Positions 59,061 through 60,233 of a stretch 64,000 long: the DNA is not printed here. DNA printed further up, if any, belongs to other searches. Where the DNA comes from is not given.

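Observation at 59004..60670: Low-GC ~1.7-kb island with two overlapping, translationally coupled unknown genes (one with SEC-C-like Cys motif)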

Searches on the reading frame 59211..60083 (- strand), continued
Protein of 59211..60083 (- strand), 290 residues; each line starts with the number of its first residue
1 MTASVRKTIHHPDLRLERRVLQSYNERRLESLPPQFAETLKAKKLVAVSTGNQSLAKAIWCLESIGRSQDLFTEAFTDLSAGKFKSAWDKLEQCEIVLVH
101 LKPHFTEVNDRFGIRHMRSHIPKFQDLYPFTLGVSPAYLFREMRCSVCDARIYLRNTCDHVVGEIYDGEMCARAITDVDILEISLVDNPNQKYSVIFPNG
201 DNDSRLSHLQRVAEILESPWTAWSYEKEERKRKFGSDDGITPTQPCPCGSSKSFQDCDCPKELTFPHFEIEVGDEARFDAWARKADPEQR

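Call 93: search_dna_similar(query=L165:2456-3373:+, collection=phages, mode=protein, max_evalue=0.00001, max_rows=15)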
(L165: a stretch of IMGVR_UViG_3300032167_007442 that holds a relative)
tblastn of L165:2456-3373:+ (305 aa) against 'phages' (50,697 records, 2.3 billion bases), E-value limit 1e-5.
Records with a match: 9; places in all: 9; records where one place covers at least 80% of the query: 3.
Best place of each record, by identity: <60% 9.
By first word of the organism name: Bacteriophage 6; Bacillus 2; Flavonifractor 1.
By host as written in the record: - 6; Bacillus megaterium str. ATCC 43725 2; Flavonifractor plautii 1.
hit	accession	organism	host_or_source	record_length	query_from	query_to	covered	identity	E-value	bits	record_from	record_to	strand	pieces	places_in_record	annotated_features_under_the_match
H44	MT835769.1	Bacteriophage sp.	human fecal samples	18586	1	305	100%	50.2%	8e-86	286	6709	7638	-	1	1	record has no annotation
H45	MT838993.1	Bacteriophage sp.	human fecal samples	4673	13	305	96%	43.8%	5e-62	218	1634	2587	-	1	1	record has no annotation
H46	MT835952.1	Bacteriophage sp.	human fecal samples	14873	3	305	99%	41.0%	3e-64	224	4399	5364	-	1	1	record has no annotation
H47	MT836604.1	Bacteriophage sp.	human fecal samples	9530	19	259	79%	44.0%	2e-60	213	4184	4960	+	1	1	record has no annotation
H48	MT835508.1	Bacteriophage sp.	human fecal samples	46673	4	235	76%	42.5%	2e-59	210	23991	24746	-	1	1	record has no annotation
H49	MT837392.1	Bacteriophage sp.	human fecal samples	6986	19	223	67%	45.4%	3e-45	169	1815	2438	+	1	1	record has no annotation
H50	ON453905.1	Flavonifractor phage Cormatin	Flavonifractor plautii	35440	19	202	60%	46.8%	5e-42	160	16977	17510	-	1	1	major head and protease protein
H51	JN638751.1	Bacillus phage G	Bacillus megaterium str. ATCC 43725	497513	49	222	57%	27.7%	1e-6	56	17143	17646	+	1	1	19: gp19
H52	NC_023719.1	Bacillus phage G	Bacillus megaterium str. ATCC 43725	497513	49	222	57%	27.7%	1e-6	56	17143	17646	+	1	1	19: gp19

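Call 94: search_dna_similar(query=L163:480-1439:+, collection=phages, mode=protein, max_evalue=0.00001, max_rows=15)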
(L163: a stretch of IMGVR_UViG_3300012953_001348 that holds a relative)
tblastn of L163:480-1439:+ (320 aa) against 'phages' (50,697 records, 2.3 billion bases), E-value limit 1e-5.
Records with a match: 6; places in all: 6; records where one place covers at least 80% of the query: 0.
Best place of each record, by identity: <60% 6.
By first word of the organism name: Bacillus 5; Moorella 1.
By host as written in the record: Bacillus thuringiensis 2; Bacillus australimaris sKR4M-27 1; Moorella thermoacetica DSM 103132 1; Bacillus cereus BC102p 1; Bacillus cereus 1.
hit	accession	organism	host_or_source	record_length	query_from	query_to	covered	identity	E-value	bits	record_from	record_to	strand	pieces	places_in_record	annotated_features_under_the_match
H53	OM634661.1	Bacillus phage vB_BauM_KLEB27-3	Bacillus australimaris sKR4M-27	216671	47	300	79%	23.8%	6e-12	72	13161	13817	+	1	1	prohead protease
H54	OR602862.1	Moorella phage MTATph1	Moorella thermoacetica DSM 103132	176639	39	229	60%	30.4%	4e-20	97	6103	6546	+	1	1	hypothetical protein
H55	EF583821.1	Bacillus phage 0305phi8-36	Bacillus thuringiensis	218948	24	241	68%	25.9%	3e-18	91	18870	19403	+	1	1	ORF123: protease/scaffold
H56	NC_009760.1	Bacillus phage 0305phi8-36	Bacillus thuringiensis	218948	24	241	68%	25.9%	3e-18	91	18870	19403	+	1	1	ORF123: protease/scaffold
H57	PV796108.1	Bacillus phage Edson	Bacillus cereus BC102p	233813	63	229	52%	30.5%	4e-11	70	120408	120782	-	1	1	hypothetical protein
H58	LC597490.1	Bacillus phage vB_BceM_WH1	Bacillus cereus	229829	63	229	52%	30.5%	7e-11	69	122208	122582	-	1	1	hypothetical protein_gp112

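Call 102: get_annotated_region(hit=H55, flank=5000)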
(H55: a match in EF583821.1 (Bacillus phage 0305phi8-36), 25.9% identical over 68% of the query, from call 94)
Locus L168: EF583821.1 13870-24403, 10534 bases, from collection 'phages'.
description: Bacillus phage 0305phi8-36, complete genome.
organism: Bacillus phage 0305phi8-36 (NCBI taxid 458639)
taxonomy: Viruses; Duplodnaviria; Heunggongvirae; Uroviricota; Caudoviricetes
host: Bacillus thuringiensis; source: -; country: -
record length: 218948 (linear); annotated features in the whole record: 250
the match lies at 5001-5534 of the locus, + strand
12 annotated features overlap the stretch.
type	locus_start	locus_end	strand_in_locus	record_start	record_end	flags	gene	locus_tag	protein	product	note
CDS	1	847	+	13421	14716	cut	ORF118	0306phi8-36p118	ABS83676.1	low copy number virion structural protein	gp118; single peptide identified by mass spectrometry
CDS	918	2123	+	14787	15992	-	ORF119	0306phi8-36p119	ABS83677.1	virion protein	gp119; identified as virion protein by mass spectrometry; candidate for curly fiber subunit based on high copy number ...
CDS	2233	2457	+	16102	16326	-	ORF120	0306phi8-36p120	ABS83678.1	hypothetical protein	gp120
CDS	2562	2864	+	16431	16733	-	ORF121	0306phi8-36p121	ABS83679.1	hypothetical protein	gp121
CDS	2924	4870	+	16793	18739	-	ORF122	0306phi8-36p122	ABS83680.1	portal protein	gp122; identified as virion protein by mass spectrometry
CDS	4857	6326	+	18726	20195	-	ORF123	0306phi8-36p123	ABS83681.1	protease/scaffold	gp123; protease identifed using SAM models of both HK97 protease (gp4) and P2 gpO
CDS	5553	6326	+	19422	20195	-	ORF123*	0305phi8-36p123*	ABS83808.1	putative scaffold protein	gp123*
CDS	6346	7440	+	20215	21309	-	ORF124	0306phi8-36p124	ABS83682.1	major virion structural protein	gp124; putative head decoration protein; identified as virion protein by mass spectrometry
CDS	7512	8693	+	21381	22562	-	ORF125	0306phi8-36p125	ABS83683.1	major head protein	gp125; identified as virion protein by mass spectrometry; divergent homolog to HK97 gp5 and other HK97 gp5-like ...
CDS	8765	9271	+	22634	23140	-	ORF126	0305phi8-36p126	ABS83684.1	hypothetical protein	gp126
CDS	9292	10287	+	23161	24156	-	ORF127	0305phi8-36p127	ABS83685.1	virion structural protein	gp127; identified as virion protein by mass spectrometry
CDS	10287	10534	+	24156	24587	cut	ORF128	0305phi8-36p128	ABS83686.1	low copy number virion structural protein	gp128; single peptide identified by mass spectrometry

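Call 103: get_annotated_region(hit=H50, flank=4000)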
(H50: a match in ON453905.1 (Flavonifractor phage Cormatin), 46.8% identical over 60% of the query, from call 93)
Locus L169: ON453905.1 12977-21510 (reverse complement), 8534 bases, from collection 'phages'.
description: Flavonifractor phage Cormatin, complete genome.
organism: Flavonifractor phage Cormatin (NCBI taxid 2951977)
taxonomy: Viruses
host: Flavonifractor plautii; source: feces; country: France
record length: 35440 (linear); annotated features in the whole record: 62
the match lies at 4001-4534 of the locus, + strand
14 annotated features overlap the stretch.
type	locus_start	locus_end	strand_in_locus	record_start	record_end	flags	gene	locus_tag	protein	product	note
CDS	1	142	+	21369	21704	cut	-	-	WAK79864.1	hypothetical protein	rasttk_feature_creation_tool=/opt/patric-common/ runtime/bin/phanotate version 1.5.0; ...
CDS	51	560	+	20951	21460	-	-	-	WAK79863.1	terminase small subunit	rasttk_feature_creation_tool=/opt/patric-common/ runtime/bin/phanotate version 1.5.0; HHpred against PHROGS v3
CDS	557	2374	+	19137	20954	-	-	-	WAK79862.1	terminase large subunit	rasttk_feature_creation_tool=/opt/patric-common/ runtime/bin/phanotate version 1.5.0; HHpred against PHROGS v3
CDS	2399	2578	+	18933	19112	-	-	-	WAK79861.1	membrane protein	rasttk_feature_creation_tool=/opt/patric-common/ runtime/bin/phanotate version 1.5.0; HHpred against PHROGS v3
CDS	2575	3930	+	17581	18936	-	-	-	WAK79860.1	portal protein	rasttk_feature_creation_tool=/opt/patric-common/ runtime/bin/phanotate version 1.5.0; HHpred against PHROGS v3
CDS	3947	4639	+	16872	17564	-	-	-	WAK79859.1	major head and protease protein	rasttk_feature_creation_tool=/opt/patric-common/ runtime/bin/phanotate version 1.5.0; HHpred against PHROGS v3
CDS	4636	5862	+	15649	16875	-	-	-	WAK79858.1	major head protein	rasttk_feature_creation_tool=/opt/patric-common/ runtime/bin/phanotate version 1.5.0; HHpred against PHROGS v3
CDS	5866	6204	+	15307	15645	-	-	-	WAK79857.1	head-tail adaptor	rasttk_feature_creation_tool=/opt/patric-common/ runtime/bin/phanotate version 1.5.0; HHpred against PHROGS v3; ...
CDS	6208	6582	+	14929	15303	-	-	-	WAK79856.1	head closure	rasttk_feature_creation_tool=/opt/patric-common/ runtime/bin/phanotate version 1.5.0; HHpred against PHROGS v3; head ...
CDS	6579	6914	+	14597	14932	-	-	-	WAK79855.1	tail terminator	rasttk_feature_creation_tool=/opt/patric-common/ runtime/bin/phanotate version 1.5.0; HHpred against PHROGS v3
CDS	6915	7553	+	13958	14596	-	-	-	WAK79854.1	major tail protein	rasttk_feature_creation_tool=/opt/patric-common/ runtime/bin/phanotate version 1.5.0; HHpred against PHROGS v3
CDS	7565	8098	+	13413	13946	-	-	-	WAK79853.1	hypothetical protein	rasttk_feature_creation_tool=/opt/patric-common/ runtime/bin/phanotate version 1.5.0; ...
CDS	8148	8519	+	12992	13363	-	-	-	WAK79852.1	tail completion or Neck1 protein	rasttk_feature_creation_tool=/opt/patric-common/ runtime/bin/phanotate version 1.5.0; HHpred against PHROGS v3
CDS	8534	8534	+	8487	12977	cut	-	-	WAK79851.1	tail length tape measure protein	rasttk_feature_creation_tool=/opt/patric-common/ runtime/bin/phanotate version 1.5.0; HHpred against PHROGS v3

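Call 109: find_encoding_contigs(protein=P0034, flank=10000, max_places=1)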
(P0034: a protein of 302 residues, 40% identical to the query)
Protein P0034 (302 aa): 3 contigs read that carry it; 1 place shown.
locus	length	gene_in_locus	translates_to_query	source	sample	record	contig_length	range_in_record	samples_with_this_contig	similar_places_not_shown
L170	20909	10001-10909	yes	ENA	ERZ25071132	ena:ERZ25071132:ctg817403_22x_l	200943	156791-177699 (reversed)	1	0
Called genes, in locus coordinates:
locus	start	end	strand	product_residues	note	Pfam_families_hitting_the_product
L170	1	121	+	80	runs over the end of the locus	-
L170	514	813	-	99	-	-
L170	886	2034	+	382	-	-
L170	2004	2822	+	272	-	-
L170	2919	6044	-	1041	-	PF02384:N6_Mtase, PF07669:Eco57I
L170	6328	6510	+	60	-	-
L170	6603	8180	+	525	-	PF18731:HEPN_Swt1, PF14072:DndB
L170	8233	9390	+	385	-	PF14072:DndB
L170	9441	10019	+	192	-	-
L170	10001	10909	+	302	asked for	PF02810:SEC-C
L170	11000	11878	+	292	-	PF18863:AbiJ_NTD4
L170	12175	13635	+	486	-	PF05598:DUF772, PF01609:DDE_Tnp_1 (weak), PF13751:DDE_Tnp_1_6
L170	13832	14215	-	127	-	-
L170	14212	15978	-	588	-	PF07693:KAP_NTPase, PF13191:AAA_16 (weak), PF13401:AAA_22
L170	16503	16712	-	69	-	PF00589:Phage_integrase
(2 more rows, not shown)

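Call 110: find_encoding_contigs(protein=P0037, flank=10000, max_places=1)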
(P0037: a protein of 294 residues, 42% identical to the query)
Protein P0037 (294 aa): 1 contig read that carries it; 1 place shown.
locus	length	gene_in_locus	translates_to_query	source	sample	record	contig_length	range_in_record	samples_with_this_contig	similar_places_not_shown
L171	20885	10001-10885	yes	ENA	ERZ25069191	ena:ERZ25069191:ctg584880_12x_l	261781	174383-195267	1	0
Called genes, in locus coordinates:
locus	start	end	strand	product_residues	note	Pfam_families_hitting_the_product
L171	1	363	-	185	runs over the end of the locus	-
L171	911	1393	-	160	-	PF04978:MST, PF07609:DUF1572 (weak), PF12867:DinB_2 (weak)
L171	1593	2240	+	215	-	PF05598:DUF772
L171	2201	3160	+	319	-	PF13751:DDE_Tnp_1_6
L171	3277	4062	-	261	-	PF01975:SurE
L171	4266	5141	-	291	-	PF02569:Pantoate_ligase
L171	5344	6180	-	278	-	PF02548:Pantoate_transf, PF01177:Asp_Glu_race (weak)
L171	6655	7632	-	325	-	PF03576:Peptidase_S58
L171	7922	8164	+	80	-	-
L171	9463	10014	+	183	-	-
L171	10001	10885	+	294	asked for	PF02810:SEC-C (weak)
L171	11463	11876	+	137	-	PF05899:Cupin_3 (weak), PF07883:Cupin_2, PF02311:AraC_binding (weak)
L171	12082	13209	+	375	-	PF00266:Aminotran_5 (weak), PF00282:Pyridoxal_deC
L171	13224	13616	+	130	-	PF01842:ACT, PF13291:ACT_4 (weak), PF13840:ACT_7 (faint), PF22629:ACT_AHAS_ss, PF22468:ACT_9 (faint), PF01842:ACT (weak)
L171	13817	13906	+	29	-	-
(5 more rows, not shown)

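Call 111: find_encoding_contigs(protein=P0102, flank=10000, max_places=1)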
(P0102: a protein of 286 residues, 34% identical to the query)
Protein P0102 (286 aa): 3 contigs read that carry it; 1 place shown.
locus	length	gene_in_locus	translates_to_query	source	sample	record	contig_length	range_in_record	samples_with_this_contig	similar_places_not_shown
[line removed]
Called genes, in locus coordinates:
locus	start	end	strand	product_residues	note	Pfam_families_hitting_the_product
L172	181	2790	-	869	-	PF12704:MacB_PCD, PF02687:FtsX, PF12704:MacB_PCD, PF02687:FtsX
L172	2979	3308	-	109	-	PF03551:PadR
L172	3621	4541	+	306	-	PF00756:Esterase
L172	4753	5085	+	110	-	PF01022:HTH_5, PF12840:HTH_20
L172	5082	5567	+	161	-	PF08327:AHSA1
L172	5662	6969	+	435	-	PF00860:Xan_ur_permease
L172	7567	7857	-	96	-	-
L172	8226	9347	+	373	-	PF00712:DNA_pol3_beta, PF02767:DNA_pol3_beta_2, PF02768:DNA_pol3_beta_3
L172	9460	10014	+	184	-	-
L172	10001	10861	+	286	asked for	PF02810:SEC-C (weak)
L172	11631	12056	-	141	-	PF08818:DUF1801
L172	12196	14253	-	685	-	PF09286:Pro-kuma_activ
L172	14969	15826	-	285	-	PF05368:NmrA, PF07993:NAD_binding_4 (weak), PF13460:NAD_binding_10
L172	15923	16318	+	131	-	PF01638:HxlR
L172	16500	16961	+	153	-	-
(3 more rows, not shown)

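Call 114: search_protein_families(library=pfam, proteins=[L072:4067-4870:+, L072:4884-6245:+], max_evalue=0.00001)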
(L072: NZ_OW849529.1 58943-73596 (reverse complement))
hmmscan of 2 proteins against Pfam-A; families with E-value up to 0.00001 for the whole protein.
L072:4067-4870:+ (267 aa): 1 family
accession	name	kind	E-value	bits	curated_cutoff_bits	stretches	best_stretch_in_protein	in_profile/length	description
PF13428.12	TPR_14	-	1.8e-06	28.5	23.5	0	114-155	2-42/44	Tetratricopeptide repeat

L072:4884-6245:+ (453 aa): 1 family
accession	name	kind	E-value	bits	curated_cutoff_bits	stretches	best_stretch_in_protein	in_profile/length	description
PF08867.16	FRG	-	3.7e-22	79.5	25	1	189-279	2-92/94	FRG domain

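Call 119: search_dna_similar(query=L158:12481-13740:+, collection=phages, mode=protein, max_rows=5)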
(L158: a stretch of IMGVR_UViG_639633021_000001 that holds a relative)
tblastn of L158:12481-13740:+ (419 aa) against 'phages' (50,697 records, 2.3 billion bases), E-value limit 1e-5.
Records with a match: 1165; places in all: 1166; records where one place covers at least 80% of the query: 808.
Best place of each record, by identity: <60% 1165.
By first word of the organism name: Streptococcus 239; Staphylococcus 149; Salmonella 132; Enterococcus 87; Clostridium 63; Bacillus 50; Klebsiella 43; Acinetobacter 41; Listeria 38; Pseudomonas 36; and 64 more.
By host as written in the record: - 163; Staphylococcus aureus 39; Clostridium sporogenes ATCC-15579 30; Enterococcus faecalis 27; Klebsiella pneumoniae 26; Acinetobacter baumannii 20; Pseudomonas aeruginosa 19; Listeria monocytogenes 18; and 454 more.
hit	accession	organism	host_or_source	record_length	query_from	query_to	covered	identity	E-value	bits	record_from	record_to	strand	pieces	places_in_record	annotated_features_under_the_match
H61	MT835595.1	Bacteriophage sp.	human fecal samples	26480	6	415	98%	57.8%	2e-154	488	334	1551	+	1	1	record has no annotation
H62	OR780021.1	Clostridium phage XP41-N3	Clostridium perfringens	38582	12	416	97%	48.2%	3e-113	370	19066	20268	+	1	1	terminase large subunit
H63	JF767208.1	Clostridium phage phiCP13O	Clostridium perfringens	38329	12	416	97%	47.9%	5e-113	369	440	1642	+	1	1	phage terminase large subunit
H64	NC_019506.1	Clostridium phage phiCP13O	Clostridium perfringens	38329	12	416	97%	47.9%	5e-113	369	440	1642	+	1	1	terminase large subunit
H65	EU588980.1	Clostridium phage phiCP39-O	Clostridium perfringens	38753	12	416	97%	47.9%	5e-113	369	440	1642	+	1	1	large terminase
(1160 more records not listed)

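Call 120: search_dna_similar(query=L158:8158-8922:+, collection=phages, mode=protein, max_rows=5)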
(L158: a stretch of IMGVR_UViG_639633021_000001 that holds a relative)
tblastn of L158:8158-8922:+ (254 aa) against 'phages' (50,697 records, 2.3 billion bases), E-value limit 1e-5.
Records with a match: 1; places in all: 1; records where one place covers at least 80% of the query: 0.
Best place of each record, by identity: <60% 1.
By first word of the organism name: Clostridium 1.
By host as written in the record: Clostridium saccharoperbutylacetonicum N1-4 (HMT) 1.
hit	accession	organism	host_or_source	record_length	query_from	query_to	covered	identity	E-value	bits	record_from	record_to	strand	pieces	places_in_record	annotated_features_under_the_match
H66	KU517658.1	Clostridium phage HM T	Clostridium saccharoperbutylacetonicum ...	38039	5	183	70%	37.3%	1e-18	91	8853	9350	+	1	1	hypothetical protein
